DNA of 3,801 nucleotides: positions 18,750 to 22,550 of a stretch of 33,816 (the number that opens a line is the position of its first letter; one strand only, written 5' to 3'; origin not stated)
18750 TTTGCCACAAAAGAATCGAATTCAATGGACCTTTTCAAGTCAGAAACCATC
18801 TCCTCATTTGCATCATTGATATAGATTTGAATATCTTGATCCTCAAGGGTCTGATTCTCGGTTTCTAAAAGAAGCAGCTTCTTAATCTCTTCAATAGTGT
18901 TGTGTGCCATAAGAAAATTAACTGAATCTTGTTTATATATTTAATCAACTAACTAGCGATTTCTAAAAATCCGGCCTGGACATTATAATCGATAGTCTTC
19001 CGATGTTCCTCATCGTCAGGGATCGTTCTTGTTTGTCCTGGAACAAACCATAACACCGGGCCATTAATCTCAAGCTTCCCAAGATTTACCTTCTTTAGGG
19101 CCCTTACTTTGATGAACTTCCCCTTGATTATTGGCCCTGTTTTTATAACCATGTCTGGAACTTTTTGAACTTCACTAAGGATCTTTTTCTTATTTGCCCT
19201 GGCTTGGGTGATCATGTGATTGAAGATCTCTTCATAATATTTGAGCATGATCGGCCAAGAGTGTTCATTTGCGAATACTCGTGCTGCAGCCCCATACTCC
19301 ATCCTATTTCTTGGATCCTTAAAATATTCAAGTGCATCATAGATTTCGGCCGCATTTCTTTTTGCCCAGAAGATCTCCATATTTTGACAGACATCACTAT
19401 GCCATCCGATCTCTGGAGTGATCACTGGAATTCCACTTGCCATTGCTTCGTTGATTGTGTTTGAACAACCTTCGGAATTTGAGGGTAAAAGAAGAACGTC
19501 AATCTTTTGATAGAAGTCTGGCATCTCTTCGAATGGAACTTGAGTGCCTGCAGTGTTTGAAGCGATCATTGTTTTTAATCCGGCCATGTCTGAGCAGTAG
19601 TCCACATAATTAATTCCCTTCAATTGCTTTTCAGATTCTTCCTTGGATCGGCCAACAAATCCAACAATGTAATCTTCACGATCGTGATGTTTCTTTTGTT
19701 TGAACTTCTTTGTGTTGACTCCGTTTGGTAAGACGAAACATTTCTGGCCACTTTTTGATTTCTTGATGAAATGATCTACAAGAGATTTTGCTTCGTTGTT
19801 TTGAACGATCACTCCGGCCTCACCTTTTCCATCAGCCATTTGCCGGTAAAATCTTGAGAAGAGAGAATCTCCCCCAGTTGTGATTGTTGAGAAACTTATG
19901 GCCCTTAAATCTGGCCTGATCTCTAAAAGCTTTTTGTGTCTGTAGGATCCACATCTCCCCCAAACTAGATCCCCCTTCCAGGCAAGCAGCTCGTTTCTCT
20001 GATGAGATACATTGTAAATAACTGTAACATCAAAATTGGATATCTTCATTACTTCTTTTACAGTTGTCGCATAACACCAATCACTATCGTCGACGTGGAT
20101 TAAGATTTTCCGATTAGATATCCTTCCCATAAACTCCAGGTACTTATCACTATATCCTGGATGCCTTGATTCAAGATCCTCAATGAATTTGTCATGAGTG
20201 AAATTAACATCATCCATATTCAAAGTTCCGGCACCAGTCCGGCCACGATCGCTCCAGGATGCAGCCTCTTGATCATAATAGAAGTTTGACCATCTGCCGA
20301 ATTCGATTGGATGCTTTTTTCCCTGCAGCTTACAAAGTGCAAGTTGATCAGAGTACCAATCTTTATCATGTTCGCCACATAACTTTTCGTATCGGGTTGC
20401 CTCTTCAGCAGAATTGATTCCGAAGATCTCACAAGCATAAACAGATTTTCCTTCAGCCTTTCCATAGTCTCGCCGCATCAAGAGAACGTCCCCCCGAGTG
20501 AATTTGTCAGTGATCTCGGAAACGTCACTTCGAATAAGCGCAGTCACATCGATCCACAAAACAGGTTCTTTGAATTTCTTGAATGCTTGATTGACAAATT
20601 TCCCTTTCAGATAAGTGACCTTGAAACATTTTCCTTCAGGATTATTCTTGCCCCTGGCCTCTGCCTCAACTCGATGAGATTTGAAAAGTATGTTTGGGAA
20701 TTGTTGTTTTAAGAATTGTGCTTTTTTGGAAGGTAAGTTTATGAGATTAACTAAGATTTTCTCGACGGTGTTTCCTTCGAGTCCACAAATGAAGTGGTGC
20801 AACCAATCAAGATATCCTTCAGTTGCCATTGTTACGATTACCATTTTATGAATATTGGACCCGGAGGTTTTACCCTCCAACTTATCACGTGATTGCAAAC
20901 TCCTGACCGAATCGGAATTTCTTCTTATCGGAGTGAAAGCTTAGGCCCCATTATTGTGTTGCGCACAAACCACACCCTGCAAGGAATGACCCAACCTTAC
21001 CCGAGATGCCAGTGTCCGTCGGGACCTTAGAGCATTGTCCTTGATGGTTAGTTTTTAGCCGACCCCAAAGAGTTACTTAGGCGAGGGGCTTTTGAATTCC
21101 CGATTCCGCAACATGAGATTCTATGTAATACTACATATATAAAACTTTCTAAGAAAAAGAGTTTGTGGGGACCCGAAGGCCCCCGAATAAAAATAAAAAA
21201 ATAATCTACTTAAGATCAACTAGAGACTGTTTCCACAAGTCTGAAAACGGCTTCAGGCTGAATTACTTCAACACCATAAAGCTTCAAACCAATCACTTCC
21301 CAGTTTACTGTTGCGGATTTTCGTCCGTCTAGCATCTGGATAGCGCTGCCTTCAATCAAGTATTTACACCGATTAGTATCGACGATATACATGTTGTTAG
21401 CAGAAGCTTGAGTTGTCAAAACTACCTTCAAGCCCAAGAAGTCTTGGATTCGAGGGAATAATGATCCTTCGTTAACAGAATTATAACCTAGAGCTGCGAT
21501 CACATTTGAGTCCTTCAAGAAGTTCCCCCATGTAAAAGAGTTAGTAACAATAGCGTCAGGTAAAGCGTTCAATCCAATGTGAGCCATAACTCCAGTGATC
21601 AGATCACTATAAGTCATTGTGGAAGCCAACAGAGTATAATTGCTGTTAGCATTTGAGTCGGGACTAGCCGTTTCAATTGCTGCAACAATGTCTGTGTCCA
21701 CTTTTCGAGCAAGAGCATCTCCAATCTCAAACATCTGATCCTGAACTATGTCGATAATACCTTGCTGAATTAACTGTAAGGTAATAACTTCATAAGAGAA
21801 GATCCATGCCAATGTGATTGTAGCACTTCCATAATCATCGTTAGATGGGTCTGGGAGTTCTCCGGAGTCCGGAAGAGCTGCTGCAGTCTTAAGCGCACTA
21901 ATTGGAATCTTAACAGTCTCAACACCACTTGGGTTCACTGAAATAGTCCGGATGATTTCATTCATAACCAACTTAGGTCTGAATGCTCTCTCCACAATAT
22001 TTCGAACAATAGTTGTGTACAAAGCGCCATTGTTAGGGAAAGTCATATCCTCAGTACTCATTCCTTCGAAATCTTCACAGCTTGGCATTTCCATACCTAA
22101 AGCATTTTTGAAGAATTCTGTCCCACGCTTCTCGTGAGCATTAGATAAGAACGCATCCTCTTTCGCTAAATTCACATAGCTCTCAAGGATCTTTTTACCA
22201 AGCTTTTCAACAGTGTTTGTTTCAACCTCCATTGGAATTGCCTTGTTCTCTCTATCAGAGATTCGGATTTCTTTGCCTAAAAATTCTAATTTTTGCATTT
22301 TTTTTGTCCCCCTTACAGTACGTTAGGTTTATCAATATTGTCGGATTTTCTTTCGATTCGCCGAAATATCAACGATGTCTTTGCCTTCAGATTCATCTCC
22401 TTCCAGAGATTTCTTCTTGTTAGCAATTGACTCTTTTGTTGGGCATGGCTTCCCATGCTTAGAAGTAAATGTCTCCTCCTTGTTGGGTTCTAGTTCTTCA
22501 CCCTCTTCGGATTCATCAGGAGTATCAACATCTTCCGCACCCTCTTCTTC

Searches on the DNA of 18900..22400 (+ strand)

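Call 7: search_dna_similar(query=window:18900-22400:+, collection=phages, mode=distant, max_rows=20)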
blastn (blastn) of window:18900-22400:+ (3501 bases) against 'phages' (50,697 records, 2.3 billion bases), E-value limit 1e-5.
No match.

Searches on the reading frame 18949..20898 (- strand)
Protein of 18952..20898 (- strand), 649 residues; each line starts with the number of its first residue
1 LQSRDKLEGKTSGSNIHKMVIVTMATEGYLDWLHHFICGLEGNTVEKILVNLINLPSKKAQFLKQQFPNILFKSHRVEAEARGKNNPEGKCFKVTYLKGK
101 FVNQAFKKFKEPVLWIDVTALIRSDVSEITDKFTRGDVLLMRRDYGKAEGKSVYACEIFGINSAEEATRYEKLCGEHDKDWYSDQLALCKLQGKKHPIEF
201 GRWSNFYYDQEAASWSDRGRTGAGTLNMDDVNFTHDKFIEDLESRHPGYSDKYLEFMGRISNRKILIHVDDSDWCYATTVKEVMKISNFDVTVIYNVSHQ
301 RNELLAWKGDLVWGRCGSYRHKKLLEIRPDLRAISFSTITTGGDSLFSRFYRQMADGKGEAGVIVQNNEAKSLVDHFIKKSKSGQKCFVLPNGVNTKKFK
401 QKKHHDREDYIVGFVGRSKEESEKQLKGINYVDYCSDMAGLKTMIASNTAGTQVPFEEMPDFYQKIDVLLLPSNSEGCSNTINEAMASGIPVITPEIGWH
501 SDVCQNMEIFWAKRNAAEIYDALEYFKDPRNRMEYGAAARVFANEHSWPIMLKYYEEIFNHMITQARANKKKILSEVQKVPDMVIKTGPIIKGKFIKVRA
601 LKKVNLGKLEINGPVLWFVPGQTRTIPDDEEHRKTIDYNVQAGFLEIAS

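Call 10: search_protein_families(library=pfam, proteins=[window:18949-20844:-], max_evalue=0.01)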
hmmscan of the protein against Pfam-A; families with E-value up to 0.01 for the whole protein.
window:18949-20844:- (631 aa): 3 families
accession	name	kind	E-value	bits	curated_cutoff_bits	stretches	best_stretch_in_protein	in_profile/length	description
PF13692.12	Glyco_trans_1_4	-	1.2e-11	45.4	27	1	436-506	67-137/142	Glycosyl transferases group 1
PF00534.26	Glycos_transf_1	-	1.9e-10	41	26.4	1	435-520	80-168/172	Glycosyl transferases group 1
PF13524.12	Glyco_trans_1_2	-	4.9e-05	23.7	25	1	431-530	30-135/144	Glycosyl transferase-like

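Call 11: search_protein_families(library=phrogs, proteins=[window:18949-20844:-], max_evalue=0.001)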
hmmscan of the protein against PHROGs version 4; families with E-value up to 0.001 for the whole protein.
window:18949-20844:- (631 aa): 2 families
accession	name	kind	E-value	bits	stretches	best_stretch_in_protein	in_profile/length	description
phrog_2170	-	moron, auxiliary metabolic gene and host takeover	7.6e-15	55.8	1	435-527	242-336/374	glycosyltransferase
phrog_26352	-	unknown function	0.00021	21.3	1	435-512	225-303/346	-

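Call 16: find_related_loci(query=window:18949-20844:-, collection=viral_contigs, flank=4000)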
Query window:18949-20844:- (631 aa) in viral_contigs; peptide patterns used: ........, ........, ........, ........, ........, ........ (x = any residue, [..] = any of these).
4 stretches matched a pattern, but none encodes a relative of the query by tblastn (E <= 1e-3).

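Call 45: find_encoding_contigs(protein=window:18949-20844:-, flank=3000, max_places=10)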
Protein window:18949-20844:- (631 aa): 1 contig read that carries it; 1 place shown.
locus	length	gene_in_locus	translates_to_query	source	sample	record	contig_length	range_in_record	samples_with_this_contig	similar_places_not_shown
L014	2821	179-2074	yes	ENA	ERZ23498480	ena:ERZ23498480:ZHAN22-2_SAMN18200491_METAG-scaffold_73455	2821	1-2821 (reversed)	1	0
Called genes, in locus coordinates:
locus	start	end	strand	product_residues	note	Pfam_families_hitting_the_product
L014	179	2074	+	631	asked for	PF00534:Glycos_transf_1, PF13692:Glyco_trans_1_4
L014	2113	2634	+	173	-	-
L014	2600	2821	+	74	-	?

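Call 60: find_encoding_contigs(protein=window:18949-20829:-, flank=1500, max_places=10)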
Protein window:18949-20829:- (626 aa): 5 contigs read that carry it; 4 places shown.
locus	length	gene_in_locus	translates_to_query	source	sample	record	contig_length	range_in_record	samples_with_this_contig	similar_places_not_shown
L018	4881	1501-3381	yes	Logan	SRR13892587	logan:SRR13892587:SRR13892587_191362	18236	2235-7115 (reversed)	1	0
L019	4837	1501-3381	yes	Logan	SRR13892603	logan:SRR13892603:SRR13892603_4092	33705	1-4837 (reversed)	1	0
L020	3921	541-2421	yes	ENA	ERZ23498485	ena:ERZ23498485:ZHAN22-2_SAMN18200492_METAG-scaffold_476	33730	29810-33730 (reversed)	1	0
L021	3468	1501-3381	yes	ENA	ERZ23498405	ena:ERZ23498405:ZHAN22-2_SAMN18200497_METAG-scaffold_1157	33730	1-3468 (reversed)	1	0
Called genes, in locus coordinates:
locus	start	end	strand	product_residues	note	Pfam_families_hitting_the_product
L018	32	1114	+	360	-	PF25209:Phage_capsid_4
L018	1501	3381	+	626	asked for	PF00534:Glycos_transf_1, PF13692:Glyco_trans_1_4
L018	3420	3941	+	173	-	-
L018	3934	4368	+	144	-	-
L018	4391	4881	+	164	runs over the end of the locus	-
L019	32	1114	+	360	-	PF25209:Phage_capsid_4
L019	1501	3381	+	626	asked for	PF00534:Glycos_transf_1, PF13692:Glyco_trans_1_4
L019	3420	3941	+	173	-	-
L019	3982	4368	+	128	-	-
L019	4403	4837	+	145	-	?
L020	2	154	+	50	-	?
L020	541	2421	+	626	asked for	PF00534:Glycos_transf_1, PF13692:Glyco_trans_1_4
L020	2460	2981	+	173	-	-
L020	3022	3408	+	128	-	-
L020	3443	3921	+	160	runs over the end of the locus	-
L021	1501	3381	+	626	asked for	PF00534:Glycos_transf_1, PF13692:Glyco_trans_1_4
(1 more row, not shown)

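Call 80: find_encoding_contigs(protein=window:18952-20898:-, flank=1500, max_places=10)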
Protein seq(649 aa) (649 aa): no gene with exactly this product is on record in the collection.

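Call 83: find_homologous_proteins(query=window:18949-20844:-, max_evalue=1e-50)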
Query window:18949-20844:- (631 aa): 32 proteins with E <= 1e-50 among 8000 candidates.
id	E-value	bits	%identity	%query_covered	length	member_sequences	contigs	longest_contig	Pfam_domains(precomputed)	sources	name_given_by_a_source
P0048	0.0e+0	1478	100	100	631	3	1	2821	PF00534.27,PF13692.13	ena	-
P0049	1.0e-281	954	65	100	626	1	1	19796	PF00534.27,PF13524.13,PF13692.13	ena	-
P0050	8.3e-226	770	54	100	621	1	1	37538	PF00534.27,PF13692.13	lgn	-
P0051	3.8e-219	748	51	100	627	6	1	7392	PF00534.27,PF13692.13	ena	-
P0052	1.3e-185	637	47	99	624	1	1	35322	PF00534.27,PF13692.13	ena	-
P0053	2.8e-149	517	45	87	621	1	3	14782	PF00534.27,PF13692.13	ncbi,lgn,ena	-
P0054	3.0e-146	507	45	87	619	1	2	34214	PF00534.27,PF13692.13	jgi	-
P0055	7.4e-145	502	44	88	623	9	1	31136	PF00534.27,PF13692.13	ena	-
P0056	3.3e-141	490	42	96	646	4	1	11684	PF00534.27,PF13692.13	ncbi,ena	-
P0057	1.9e-140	488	43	96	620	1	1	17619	PF00534.27,PF13692.13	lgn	-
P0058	4.8e-140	486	42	96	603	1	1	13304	PF00534.27,PF13524.13,PF13692.13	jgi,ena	-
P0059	6.6e-139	483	39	100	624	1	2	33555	PF00534.27,PF13692.13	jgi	-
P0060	3.1e-138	480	43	91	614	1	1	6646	PF00534.27,PF13692.13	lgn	-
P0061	2.3e-136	474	39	100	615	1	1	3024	PF00534.27,PF13692.13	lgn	-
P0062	1.2e-135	472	39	100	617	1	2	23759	PF00534.27,PF13692.13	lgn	-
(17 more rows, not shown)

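Call 84: list_cluster_members(proteins=[P0048, P0001])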
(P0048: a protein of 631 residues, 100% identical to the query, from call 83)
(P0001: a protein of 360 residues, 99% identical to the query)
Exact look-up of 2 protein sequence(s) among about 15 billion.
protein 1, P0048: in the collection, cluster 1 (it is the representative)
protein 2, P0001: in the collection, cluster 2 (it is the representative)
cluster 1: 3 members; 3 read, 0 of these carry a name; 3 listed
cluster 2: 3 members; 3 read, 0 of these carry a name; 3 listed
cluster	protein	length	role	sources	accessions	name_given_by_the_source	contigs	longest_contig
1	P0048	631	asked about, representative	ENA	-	-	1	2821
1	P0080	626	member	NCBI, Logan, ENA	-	-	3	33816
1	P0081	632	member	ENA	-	-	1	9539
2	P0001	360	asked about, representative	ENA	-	-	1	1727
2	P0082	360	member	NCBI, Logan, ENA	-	-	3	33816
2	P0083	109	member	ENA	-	-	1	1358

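Call 86: find_encoding_contigs(protein=P0081, flank=3000, max_places=5)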
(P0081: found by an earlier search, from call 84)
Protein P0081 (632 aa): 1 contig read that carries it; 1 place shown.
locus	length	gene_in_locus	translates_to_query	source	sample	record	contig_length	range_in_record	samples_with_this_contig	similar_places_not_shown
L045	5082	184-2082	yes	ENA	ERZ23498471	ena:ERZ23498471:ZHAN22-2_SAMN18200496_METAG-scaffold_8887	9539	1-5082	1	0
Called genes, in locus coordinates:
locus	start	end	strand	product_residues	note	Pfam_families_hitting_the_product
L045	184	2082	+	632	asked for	PF00534:Glycos_transf_1, PF13692:Glyco_trans_1_4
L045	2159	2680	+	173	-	-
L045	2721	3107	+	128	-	-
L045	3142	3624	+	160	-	-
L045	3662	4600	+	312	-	PF18906:Phage_tube_2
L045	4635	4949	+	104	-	-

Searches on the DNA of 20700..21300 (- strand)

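Call 6: search_rna_families(source=window, start=20700, end=21300, threshold=evalue, max_evalue=10, show_alignments=3)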
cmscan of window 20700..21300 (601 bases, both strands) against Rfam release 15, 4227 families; matches with E-value up to 10: 1.
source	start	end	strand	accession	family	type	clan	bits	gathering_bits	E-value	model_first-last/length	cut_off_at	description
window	21051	21098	+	RF01341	CRISPR-DR30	Gene; CRISPR;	-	16.6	50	2.5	1-38/38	no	CRISPR RNA direct repeat element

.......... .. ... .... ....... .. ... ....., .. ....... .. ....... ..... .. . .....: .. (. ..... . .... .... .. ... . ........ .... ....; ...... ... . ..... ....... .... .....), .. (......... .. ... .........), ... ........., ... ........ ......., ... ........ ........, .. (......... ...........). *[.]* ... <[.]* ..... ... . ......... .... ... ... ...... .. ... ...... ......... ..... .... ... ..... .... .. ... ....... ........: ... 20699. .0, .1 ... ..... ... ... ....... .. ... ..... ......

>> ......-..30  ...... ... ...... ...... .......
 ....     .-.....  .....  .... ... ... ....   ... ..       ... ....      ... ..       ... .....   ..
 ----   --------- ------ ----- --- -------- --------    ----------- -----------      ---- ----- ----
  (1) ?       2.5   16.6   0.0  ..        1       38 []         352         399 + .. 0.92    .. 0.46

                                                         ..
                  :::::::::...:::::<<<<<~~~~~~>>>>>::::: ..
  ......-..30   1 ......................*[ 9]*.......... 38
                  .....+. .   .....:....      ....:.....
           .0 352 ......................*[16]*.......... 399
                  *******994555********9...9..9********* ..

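Call 51: search_dna_similar(query=window:20845-21116:-, collection=phages, mode=distant, max_evalue=10)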
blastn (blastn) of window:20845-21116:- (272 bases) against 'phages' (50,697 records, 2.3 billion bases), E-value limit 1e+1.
No match.

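Call 52: search_dna_similar(query=window:20845-21116:-, collection=plasmids, mode=distant, max_evalue=10)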
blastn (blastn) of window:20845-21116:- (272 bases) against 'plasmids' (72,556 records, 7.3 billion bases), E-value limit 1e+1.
No match.
